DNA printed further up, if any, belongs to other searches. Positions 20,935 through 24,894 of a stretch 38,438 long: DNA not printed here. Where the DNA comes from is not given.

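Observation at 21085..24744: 1219-aa protein fusing a polytopic N-terminal membrane module, an extracytoplasmic Reg_prop/Y_Y_Y beta-propeller sensor and an HD-GYP output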

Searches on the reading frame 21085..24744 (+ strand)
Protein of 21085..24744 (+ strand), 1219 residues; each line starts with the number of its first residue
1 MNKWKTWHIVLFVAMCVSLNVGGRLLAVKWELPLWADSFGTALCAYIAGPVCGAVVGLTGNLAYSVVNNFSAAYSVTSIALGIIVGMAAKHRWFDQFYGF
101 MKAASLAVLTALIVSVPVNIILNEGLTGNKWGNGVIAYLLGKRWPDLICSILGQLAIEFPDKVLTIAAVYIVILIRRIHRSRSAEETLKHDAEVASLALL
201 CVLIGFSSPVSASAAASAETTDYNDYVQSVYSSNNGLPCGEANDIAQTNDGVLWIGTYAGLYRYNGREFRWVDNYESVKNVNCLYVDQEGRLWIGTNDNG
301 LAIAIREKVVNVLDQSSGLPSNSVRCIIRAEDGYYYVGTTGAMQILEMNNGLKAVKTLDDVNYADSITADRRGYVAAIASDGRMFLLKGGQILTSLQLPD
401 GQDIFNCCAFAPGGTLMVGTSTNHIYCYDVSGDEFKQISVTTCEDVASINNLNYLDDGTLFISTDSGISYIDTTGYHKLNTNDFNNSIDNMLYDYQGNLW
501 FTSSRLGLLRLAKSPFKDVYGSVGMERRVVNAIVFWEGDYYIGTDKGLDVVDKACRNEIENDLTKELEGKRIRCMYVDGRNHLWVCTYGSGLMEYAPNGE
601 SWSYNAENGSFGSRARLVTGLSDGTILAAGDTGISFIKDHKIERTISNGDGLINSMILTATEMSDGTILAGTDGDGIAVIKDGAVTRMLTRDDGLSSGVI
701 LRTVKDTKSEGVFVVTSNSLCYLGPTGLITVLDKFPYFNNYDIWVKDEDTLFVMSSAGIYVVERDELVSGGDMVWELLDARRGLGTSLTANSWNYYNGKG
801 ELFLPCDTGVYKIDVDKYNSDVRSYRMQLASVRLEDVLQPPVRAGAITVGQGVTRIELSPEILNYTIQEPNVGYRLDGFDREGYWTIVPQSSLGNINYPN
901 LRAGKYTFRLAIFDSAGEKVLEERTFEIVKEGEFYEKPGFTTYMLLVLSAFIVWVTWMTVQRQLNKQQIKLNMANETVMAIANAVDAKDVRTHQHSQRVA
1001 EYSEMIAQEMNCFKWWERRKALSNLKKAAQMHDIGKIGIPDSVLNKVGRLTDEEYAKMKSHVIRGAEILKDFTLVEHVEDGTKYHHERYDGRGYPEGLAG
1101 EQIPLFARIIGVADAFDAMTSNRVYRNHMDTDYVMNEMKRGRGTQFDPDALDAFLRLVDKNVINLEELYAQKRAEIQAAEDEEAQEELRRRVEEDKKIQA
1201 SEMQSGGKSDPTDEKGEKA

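Call 3: search_protein_families(library=pfam, proteins=[window:21085-24741:+], max_evalue=1)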
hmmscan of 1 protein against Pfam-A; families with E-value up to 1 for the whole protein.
window:21085-24741:+ (1219 aa): 15 families
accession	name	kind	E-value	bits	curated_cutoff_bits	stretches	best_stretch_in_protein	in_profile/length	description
PF13487.12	HD_5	-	3.8e-38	131.3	27.2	1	982-1149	4-169/170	HD domain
PF07494.17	Reg_prop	-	4.2e-22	75.8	20.4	5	279-298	5-24/24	Two component regulator propeller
PF01966.28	HD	-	1.5e-21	77.3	22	1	993-1119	2-116/116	HD domain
PF23409.1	Beta-prop_EML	-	2.8e-07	30.7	88.2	1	402-472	156-226/267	Echinoderm microtubule-associated protein first beta-propeller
PF07495.19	Y_Y_Y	-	9.1e-07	29.1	26.6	1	873-929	11-63/65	Y_Y_Y domain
PF23414.1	Beta-prop_EML_2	-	1.4e-05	25.1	90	1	372-467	50-145/266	Echinoderm microtubule-associated protein second beta-propeller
PF08450.18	SGL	-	5.6e-05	23.3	26.3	0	247-410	48-232/246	SMP-30/Gluconolactonase/LRE-like region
PF23748.1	Beta-prop_LRRK2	-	0.0012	18.4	26.9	1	275-331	270-324/359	LRRK2 beta propeller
PF14203.11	TTRAP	-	0.0018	18.8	27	1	1010-1059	9-59/62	Putative transposon-transfer assisting protein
PF07694.17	5TM-5TMR_LYT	-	0.0064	16.5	24.6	1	3-120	16-129/169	5TMR of 5TMR-LYT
PF24807.1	WD40_CDC20-Fz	-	0.019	14.7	200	1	377-472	24-119/292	CDC20/Fizzy WD40 domain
PF13570.13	Beta-prop_ACSF4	-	0.037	13.9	133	1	341-429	236-328/329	Beta-alanine-activating enzyme, beta-propeller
PF25174.1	Beta-prop_THOC3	-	0.043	13.3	305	1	416-510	62-154/272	THOC3 beta-propeller domain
PF21447.3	Ppx-GppA_III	-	0.052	13.8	27.3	1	993-1035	17-60/177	Ppx/GppA phosphatase, domain III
PF12822.12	ECF_trnsprt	-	0.19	12.1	30.7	1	37-127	30-123/169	ECF transporter, substrate-specific component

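Call 4: search_protein_families(library=ncbifam, proteins=[window:21085-24741:+], max_evalue=1)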
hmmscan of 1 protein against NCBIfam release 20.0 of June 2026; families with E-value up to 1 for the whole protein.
window:21085-24741:+ (1219 aa): 7 families
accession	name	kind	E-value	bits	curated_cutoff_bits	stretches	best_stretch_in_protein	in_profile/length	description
NF053512.1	nitric_RR_NosR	exception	3.2e-35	122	400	1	966-1168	165-364/422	response regulator c-di-GMP phosphodiesterase, NosR family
NF045596.1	ECF_S_CD3073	equivalog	9.1e-17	61.3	180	1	11-174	2-166/174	CD3073 family putative ECF transporter S component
NF052228.1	T9SS_PorZ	equivalog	1.3e-11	43.7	260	3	280-340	589-653/757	type IX secretion system anionic LPS delivery protein PorZ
TIGR00277.1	HDIG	domain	8.5e-06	25.6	27.6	1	992-1087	5-83/84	HDIG domain-containing metalloprotein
NF045665.1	NTPtran_DVU1551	equivalog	0.0017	17.5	315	1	973-1036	199-259/359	DVU_1551 family NTP transferase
TIGR01596.1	cas3_HD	equivalog_domain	0.086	12.9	43.45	1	994-1037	3-45/178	CRISPR-associated endonuclease Cas3''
TIGR02621.3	cas3_GSU0051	exception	0.24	10.1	400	1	985-1036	664-710/854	type I-G CRISPR-associated helicase/endonuclease Cas3g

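Call 10: find_homologous_proteins(query=window:21085-24741:+, max_evalue=1e-10)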
Query window:21085-24741:+ (1219 aa): 2676 proteins with E <= 1e-10 among 8000 candidates; the best 120 are listed.
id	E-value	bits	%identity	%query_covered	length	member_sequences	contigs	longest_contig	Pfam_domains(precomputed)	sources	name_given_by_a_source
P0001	0.0e+0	2638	94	100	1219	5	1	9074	PF07495.20,PF07494.18,PF13487.13,PF01966.29,PF23414.2,PF23409.2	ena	-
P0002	0.0e+0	2379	84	100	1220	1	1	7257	PF07495.20,PF07494.18,PF13487.13,PF01966.29,PF23414.2,PF23409.2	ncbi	-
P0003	0.0e+0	2293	81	100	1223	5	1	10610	PF07495.20,PF07494.18,PF13487.13,PF01966.29,PF23414.2,PF23409.2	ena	-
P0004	0.0e+0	2281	80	100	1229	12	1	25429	PF07495.20,PF07494.18,PF13487.13,PF01966.29,PF23414.2,PF23409.2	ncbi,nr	ncbi:MAG: HD domain-containing protein [Lachnospiraceae bacterium]|nr:HD domain-containing protein [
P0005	0.0e+0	2259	80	100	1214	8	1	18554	PF07495.20,PF07494.18,PF13487.13,PF01966.29,PF23414.2,PF23409.2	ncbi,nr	ncbi:MAG: HD domain-containing protein [Oscillospiraceae bacterium]|nr:HD domain-containing protein 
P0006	0.0e+0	2258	80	100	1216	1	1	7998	PF07495.20,PF07494.18,PF13487.13,PF01966.29,PF23414.2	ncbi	-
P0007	0.0e+0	2251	79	100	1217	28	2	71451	PF07495.20,PF07494.18,PF13487.13,PF01966.29,PF08450.19,PF23414.2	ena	-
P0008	0.0e+0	2248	79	100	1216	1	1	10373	PF07495.20,PF07494.18,PF13487.13,PF01966.29,PF23414.2,PF23409.2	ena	-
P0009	0.0e+0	2248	79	99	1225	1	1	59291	PF07495.20,PF07494.18,PF13487.13,PF01966.29,PF08450.19,PF23414.2,PF23409.2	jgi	jgi:energy-coupling factor transport system substrate-specific component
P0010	0.0e+0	2243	79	100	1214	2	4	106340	PF07495.20,PF07494.18,PF13487.13,PF01966.29,PF23414.2,PF23409.2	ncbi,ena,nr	ncbi:MAG: HD domain-containing protein [Clostridia bacterium]|nr:HD domain-containing protein [Clost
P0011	0.0e+0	2242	79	100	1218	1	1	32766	PF07495.20,PF07494.18,PF13487.13,PF01966.29,PF08450.19,PF23414.2,PF23409.2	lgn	-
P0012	0.0e+0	2242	79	99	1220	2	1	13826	PF07495.20,PF07494.18,PF13487.13,PF01966.29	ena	-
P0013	0.0e+0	2242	79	100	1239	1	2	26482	PF07495.20,PF07494.18,PF13487.13,PF01966.29,PF08450.19,PF23414.2,PF23409.2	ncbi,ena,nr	ncbi:MAG: HD domain-containing protein [Lachnospiraceae bacterium]|nr:HD domain-containing protein [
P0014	0.0e+0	2242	79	100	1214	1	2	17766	PF07495.20,PF07494.18,PF13487.13,PF01966.29,PF23414.2,PF23409.2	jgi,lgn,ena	-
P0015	0.0e+0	2238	79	100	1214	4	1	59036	PF07495.20,PF07494.18,PF13487.13,PF01966.29,PF08450.19,PF23414.2,PF23409.2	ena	-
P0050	0.0e+0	2220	78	100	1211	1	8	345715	PF07495.20,PF07494.18,PF13487.13,PF01966.29,PF16819.12,PF23414.2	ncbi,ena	-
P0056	0.0e+0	2216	78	100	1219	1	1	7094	PF07495.20,PF07494.18,PF13487.13,PF01966.29,PF08450.19,PF23414.2,PF23409.2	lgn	-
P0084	0.0e+0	2205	77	100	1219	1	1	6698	PF07495.20,PF07494.18,PF13487.13,PF01966.29,PF08450.19,PF23414.2,PF23409.2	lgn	-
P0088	0.0e+0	2203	78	100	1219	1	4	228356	PF07495.20,PF07494.18,PF13487.13,PF01966.29,PF08450.19,PF23414.2,PF23409.2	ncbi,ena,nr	ncbi:MAG: HD domain-containing protein [Lachnospiraceae bacterium]|nr:HD domain-containing protein [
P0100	0.0e+0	2200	77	100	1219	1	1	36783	PF07495.20,PF07494.18,PF13487.13,PF01966.29,PF08450.19,PF23414.2,PF23409.2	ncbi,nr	ncbi:MAG: HD domain-containing protein [Lachnospiraceae bacterium]|nr:HD domain-containing protein [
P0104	0.0e+0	2199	78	100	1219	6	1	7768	PF07495.20,PF07494.18,PF13487.13,PF01966.29,PF08450.19,PF23414.2,PF23409.2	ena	-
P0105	0.0e+0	2198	78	100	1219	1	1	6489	PF07495.20,PF07494.18,PF13487.13,PF01966.29,PF08450.19,PF23414.2,PF23409.2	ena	-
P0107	0.0e+0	2198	77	100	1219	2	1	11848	PF07495.20,PF07494.18,PF13487.13,PF01966.29,PF08450.19,PF23414.2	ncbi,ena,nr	ncbi:MAG: HD domain-containing protein [Lachnospiraceae bacterium]|nr:HD domain-containing protein [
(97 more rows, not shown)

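Call 14: find_encoding_contigs(protein=P0050, flank=7000, max_places=2)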
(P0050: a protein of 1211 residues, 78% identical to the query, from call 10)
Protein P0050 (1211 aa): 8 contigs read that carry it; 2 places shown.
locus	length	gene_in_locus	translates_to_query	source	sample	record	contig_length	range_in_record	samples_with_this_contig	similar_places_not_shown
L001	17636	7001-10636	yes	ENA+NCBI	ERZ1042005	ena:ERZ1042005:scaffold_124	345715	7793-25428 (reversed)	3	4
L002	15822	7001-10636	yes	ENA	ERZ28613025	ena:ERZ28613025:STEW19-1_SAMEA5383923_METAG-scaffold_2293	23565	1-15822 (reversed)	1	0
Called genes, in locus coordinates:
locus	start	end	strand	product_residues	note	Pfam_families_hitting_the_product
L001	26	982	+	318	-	PF16868:NMT1_3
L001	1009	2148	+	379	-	PF00155:Aminotran_1_2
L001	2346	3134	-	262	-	PF00005:ABC_tran, PF02463:SMC_N (faint), PF13476:AAA_23 (weak), PF13304:AAA_21 (faint)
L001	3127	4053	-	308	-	PF02653:BPD_transp_2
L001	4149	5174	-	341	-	PF04392:ABC_sub_bind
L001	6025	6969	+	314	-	PF00497:SBP_bac_3, PF12974:Phosphonate-bd (weak)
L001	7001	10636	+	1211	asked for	PF16819:DUF5074 (faint), PF07494:Reg_prop (faint), PF23414:Beta-prop_EML_2 (weak), PF07495:Y_Y_Y (weak), PF13487:HD_5, PF01966:HD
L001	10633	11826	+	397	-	PF02608:Bmp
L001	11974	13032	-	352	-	PF01757:Acyl_transf_3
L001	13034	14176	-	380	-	PF01757:Acyl_transf_3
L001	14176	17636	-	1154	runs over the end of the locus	PF02811:PHP, PF07733:DNA_pol3_alpha, PF17657:DNA_pol3_finger, PF14579:HHH_6, PF01336:tRNA_anti-codon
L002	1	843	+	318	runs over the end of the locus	PF16868:NMT1_3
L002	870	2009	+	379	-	PF00155:Aminotran_1_2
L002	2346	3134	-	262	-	PF00005:ABC_tran, PF02463:SMC_N (faint), PF13476:AAA_23 (weak), PF13304:AAA_21 (faint)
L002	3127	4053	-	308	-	PF02653:BPD_transp_2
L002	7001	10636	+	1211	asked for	PF16819:DUF5074 (faint), PF07494:Reg_prop (faint), PF23414:Beta-prop_EML_2 (weak), PF07495:Y_Y_Y (weak), PF13487:HD_5, PF01966:HD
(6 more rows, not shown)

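Call 15: find_encoding_contigs(protein=P0088, flank=7000, max_places=2)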
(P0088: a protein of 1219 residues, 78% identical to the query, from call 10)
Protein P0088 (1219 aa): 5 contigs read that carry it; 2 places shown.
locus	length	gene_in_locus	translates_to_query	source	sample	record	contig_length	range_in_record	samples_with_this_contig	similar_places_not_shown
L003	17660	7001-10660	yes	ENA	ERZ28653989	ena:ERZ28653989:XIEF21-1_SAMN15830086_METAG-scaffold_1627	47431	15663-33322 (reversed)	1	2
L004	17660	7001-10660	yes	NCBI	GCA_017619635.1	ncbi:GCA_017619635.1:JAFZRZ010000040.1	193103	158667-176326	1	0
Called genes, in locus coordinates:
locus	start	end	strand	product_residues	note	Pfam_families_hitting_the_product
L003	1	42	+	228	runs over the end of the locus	PF01694:Rhomboid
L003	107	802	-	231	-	PF01636:APH (weak), PF03881:Fructosamin_kin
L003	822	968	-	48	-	-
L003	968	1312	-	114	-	-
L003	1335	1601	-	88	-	PF09538:FYDLN_acid (weak)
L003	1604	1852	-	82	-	-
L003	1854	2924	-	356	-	-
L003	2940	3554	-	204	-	-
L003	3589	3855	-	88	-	-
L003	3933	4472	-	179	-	PF00857:Isochorismatase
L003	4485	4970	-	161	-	PF00583:Acetyltransf_1, PF13302:Acetyltransf_3 (weak), PF13673:Acetyltransf_10, PF13508:Acetyltransf_7, PF13523:Acetyltransf_8 (weak)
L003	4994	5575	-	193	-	-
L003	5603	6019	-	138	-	-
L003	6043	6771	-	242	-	-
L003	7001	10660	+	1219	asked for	PF08450:SGL (faint), PF07494:Reg_prop (faint), PF23409:Beta-prop_EML (faint), PF23414:Beta-prop_EML_2 (weak), PF07495:Y_Y_Y, PF13487:HD_5, PF01966:HD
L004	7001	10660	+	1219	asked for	PF08450:SGL (faint), PF07494:Reg_prop (faint), PF23409:Beta-prop_EML (faint), PF23414:Beta-prop_EML_2 (weak), PF07495:Y_Y_Y, PF13487:HD_5, PF01966:HD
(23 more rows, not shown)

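Call 16: find_encoding_contigs(protein=window:21085-24744:+, flank=10000, max_places=3)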
Protein window:21085-24744:+ (1219 aa): no gene with exactly this product is on record in the collection.
